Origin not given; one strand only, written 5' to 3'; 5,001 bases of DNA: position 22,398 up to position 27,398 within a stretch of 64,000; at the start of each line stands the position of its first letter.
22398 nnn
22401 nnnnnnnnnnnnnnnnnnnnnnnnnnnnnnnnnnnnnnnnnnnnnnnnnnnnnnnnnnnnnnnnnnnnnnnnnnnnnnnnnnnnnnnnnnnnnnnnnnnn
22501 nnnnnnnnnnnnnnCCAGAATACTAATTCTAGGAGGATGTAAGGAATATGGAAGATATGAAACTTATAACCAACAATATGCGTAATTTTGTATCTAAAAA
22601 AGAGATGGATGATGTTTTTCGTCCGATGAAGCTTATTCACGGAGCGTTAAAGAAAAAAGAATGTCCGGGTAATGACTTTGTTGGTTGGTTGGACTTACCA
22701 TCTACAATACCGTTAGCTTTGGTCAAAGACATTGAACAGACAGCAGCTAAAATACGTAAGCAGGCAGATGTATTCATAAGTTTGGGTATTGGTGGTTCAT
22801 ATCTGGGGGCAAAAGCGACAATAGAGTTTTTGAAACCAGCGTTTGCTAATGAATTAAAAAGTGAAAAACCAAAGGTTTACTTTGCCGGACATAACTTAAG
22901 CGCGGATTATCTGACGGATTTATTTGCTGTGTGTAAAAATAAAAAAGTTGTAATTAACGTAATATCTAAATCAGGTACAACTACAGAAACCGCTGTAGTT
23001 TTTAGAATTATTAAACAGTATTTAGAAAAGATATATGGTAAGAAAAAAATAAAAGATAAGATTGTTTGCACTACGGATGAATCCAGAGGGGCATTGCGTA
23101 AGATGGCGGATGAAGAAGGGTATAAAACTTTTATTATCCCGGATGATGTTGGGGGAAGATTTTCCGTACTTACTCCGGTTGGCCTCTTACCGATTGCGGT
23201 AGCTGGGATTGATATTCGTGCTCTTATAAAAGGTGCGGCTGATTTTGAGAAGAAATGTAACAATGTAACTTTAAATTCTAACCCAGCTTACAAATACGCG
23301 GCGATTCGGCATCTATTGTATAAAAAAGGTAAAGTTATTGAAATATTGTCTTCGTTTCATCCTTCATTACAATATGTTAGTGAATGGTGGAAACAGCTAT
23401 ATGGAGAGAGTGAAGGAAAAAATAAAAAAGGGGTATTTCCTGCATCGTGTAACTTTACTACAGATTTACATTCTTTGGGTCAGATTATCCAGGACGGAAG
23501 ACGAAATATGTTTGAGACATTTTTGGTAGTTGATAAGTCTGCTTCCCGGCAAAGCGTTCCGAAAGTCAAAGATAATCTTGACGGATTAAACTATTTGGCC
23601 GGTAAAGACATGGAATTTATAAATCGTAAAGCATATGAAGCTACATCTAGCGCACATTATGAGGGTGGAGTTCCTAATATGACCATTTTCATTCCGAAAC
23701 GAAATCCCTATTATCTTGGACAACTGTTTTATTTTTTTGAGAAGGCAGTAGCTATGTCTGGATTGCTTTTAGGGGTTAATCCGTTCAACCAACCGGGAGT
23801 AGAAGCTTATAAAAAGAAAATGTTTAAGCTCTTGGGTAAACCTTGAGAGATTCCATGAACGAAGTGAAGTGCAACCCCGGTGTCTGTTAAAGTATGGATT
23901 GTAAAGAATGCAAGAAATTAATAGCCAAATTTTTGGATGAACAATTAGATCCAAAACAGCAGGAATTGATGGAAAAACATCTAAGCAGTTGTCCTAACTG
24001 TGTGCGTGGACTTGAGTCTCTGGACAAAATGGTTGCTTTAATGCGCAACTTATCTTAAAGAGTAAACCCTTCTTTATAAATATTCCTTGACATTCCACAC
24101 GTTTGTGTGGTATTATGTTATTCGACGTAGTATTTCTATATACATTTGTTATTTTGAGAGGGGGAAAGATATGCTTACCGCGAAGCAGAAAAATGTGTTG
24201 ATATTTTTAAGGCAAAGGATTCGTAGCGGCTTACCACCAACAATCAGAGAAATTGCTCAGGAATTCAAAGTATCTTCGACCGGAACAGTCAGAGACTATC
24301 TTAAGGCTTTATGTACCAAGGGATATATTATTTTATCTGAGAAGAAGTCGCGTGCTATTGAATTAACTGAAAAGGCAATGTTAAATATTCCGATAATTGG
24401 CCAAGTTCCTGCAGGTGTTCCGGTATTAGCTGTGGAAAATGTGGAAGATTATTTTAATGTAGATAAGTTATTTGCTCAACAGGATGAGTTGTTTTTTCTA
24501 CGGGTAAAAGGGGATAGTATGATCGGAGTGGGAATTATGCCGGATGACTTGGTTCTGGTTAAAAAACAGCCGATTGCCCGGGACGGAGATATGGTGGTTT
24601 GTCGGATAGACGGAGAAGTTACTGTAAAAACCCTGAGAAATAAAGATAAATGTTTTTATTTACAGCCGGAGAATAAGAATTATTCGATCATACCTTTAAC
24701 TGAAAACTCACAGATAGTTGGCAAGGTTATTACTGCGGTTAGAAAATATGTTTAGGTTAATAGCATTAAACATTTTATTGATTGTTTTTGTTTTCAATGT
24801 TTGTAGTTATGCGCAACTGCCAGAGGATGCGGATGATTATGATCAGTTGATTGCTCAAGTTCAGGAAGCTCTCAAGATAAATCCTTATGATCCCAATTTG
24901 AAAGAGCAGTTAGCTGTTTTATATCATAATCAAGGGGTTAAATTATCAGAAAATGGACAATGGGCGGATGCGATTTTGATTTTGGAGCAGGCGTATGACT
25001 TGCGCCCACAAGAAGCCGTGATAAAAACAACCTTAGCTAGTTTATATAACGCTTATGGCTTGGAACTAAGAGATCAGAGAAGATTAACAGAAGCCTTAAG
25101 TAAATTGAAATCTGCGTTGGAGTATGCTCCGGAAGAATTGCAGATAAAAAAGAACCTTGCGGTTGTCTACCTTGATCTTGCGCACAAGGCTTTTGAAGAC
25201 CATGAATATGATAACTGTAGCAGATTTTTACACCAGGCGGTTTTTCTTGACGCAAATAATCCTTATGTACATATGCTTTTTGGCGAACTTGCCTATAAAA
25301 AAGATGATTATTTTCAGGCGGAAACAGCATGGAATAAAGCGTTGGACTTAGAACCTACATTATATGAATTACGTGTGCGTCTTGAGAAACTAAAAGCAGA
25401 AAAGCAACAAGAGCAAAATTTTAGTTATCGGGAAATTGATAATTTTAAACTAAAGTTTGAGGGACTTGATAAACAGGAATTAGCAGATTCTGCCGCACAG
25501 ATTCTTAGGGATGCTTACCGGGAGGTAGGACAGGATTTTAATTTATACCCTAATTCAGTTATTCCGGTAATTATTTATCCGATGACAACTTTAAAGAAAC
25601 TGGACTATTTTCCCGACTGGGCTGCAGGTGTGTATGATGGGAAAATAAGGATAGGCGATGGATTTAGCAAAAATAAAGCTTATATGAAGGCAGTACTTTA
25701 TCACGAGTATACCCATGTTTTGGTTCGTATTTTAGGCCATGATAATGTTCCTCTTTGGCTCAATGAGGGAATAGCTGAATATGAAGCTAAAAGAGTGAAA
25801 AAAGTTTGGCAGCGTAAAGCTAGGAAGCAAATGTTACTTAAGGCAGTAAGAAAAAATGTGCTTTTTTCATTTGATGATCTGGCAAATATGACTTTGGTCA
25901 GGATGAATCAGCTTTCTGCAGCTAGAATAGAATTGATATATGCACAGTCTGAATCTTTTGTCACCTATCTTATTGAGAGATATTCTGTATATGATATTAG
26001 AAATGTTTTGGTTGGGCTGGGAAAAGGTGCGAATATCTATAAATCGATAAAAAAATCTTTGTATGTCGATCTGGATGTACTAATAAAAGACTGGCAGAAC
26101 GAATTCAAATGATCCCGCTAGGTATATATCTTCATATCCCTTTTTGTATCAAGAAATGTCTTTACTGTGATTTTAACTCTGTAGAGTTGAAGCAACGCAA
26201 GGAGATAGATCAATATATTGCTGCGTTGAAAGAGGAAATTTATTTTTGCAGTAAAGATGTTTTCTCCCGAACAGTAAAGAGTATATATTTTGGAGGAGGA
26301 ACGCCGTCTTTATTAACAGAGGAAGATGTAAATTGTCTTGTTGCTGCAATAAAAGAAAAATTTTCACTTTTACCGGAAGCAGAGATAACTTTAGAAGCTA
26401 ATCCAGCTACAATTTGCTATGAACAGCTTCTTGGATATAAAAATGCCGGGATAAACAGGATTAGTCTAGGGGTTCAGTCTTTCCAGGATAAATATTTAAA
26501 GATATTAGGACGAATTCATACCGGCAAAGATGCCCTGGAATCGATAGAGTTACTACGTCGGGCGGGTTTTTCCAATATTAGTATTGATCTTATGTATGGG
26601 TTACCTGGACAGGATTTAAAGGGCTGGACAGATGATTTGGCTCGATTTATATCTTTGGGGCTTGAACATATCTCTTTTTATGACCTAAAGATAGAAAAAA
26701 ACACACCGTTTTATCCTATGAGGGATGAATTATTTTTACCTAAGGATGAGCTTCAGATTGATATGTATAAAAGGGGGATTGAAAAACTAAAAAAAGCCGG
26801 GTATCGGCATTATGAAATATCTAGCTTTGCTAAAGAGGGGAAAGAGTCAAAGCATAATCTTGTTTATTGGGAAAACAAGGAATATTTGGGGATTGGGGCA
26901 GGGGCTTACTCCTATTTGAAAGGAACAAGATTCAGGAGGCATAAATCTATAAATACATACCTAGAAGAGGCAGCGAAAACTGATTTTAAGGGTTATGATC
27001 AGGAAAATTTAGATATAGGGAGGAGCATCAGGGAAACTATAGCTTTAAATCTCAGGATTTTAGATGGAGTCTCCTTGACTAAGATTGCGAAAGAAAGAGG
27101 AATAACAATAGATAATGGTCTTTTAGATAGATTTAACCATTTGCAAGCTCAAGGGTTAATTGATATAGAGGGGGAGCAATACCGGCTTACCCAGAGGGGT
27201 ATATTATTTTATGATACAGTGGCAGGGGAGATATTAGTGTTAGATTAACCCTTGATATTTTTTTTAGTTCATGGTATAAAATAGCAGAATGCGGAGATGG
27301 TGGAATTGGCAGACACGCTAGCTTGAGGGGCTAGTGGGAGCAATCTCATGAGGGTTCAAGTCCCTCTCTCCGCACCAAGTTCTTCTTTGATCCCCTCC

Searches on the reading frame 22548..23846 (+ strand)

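Call 6: search_protein_families(library=pfam, proteins=[window:22548-23846:+], max_evalue=0.01)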
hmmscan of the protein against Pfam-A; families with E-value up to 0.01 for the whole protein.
window:22548-23846:+ (432 aa): 1 family
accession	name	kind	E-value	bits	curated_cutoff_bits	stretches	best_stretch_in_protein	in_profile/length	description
PF00342.24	PGI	-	2.3e-25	89.6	22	1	73-423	96-460/486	Phosphoglucose isomerase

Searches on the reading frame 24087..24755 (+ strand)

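Call 6: search_protein_families(library=pfam, proteins=[window:24087-24755:+], max_evalue=0.01)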
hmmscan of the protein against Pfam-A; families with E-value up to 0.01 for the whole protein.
window:24087-24755:+ (222 aa): 5 families
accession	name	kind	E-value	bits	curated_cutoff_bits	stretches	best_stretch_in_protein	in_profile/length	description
PF00717.28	Peptidase_S24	-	2.7e-32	111.3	23.3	1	102-215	1-116/116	Peptidase S24-like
PF01726.22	LexA_DNA_bind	-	3e-16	59.4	23.7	1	29-90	3-65/65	LexA DNA binding domain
PF08279.18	HTH_11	-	1.2e-05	25.5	25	1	51-87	16-51/55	HTH domain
PF13463.12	HTH_27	-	0.0015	19.2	22.2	1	31-97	2-68/68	Winged helix DNA-binding domain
PF00392.27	GntR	-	0.0056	16.8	27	0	51-86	25-59/64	Bacterial regulatory proteins, gntR family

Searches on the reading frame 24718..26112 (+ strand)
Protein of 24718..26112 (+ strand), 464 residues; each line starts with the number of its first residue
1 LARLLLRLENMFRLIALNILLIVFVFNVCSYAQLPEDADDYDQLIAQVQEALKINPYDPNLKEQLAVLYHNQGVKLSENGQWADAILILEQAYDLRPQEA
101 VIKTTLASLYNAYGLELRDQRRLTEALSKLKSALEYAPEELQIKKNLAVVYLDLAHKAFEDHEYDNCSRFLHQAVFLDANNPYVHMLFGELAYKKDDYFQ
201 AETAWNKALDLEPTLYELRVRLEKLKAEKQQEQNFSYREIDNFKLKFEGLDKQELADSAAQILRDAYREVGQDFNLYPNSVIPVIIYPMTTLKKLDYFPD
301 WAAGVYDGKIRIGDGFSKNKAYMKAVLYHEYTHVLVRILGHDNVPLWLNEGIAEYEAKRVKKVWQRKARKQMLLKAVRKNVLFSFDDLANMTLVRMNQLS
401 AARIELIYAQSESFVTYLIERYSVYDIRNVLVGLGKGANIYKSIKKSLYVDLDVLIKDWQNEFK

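Call 6: search_protein_families(library=pfam, proteins=[window:24718-26112:+], max_evalue=0.01)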
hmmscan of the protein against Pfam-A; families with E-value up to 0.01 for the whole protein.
window:24718-26112:+ (464 aa): 10 families
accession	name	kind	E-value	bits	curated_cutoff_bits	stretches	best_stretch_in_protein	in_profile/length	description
PF13485.12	Peptidase_MA_2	-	6.2e-14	52.7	32.4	1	293-462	34-198/201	Peptidase MA superfamily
PF07719.23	TPR_2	-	2.5e-10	40.1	27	1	183-214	2-33/34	Tetratricopeptide repeat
PF14559.12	TPR_19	-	8.2e-10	39.3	25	2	117-187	1-64/68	Tetratricopeptide repeat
PF13424.12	TPR_12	-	1.9e-07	31.6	30.1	1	38-97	16-76/77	Tetratricopeptide repeat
PF13414.12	TPR_11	-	1.1e-06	28.6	26.8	0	45-73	14-42/42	TPR repeat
PF13428.12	TPR_14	-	1e-05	26.2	23.5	0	36-67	12-43/44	Tetratricopeptide repeat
PF23914.1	TPR_CcmH_CycH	-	1e-05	25.9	42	1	120-211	63-150/158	Cytochrome c-type biogenesis protein H TPR domain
PF08631.16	SPO22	-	0.0014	18.6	27.5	1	56-166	25-143/274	Meiosis protein SPO22/ZIP4 like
PF13432.12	TPR_16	-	0.0035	18.2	32.7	0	114-153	4-43/65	Tetratricopeptide repeat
PF19911.4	DUF6384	-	0.0036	16.9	25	0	48-110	28-90/308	Family of unknown function (DUF6384)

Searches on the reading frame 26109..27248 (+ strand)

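Call 6: search_protein_families(library=pfam, proteins=[window:26109-27248:+], max_evalue=0.01)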
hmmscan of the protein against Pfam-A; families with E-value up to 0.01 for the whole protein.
window:26109-27248:+ (379 aa): 3 families
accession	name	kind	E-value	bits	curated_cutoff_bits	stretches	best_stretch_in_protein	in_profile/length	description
PF04055.27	Radical_SAM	-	3.3e-28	99.4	29.5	1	8-171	2-157/166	Radical SAM superfamily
PF06969.22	HemN_C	-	1.7e-09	38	24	1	307-367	7-67/67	HemN C-terminal domain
PF14947.12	HTH_45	-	0.0067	16.9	25.5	0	322-370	21-68/77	Winged helix-turn-helix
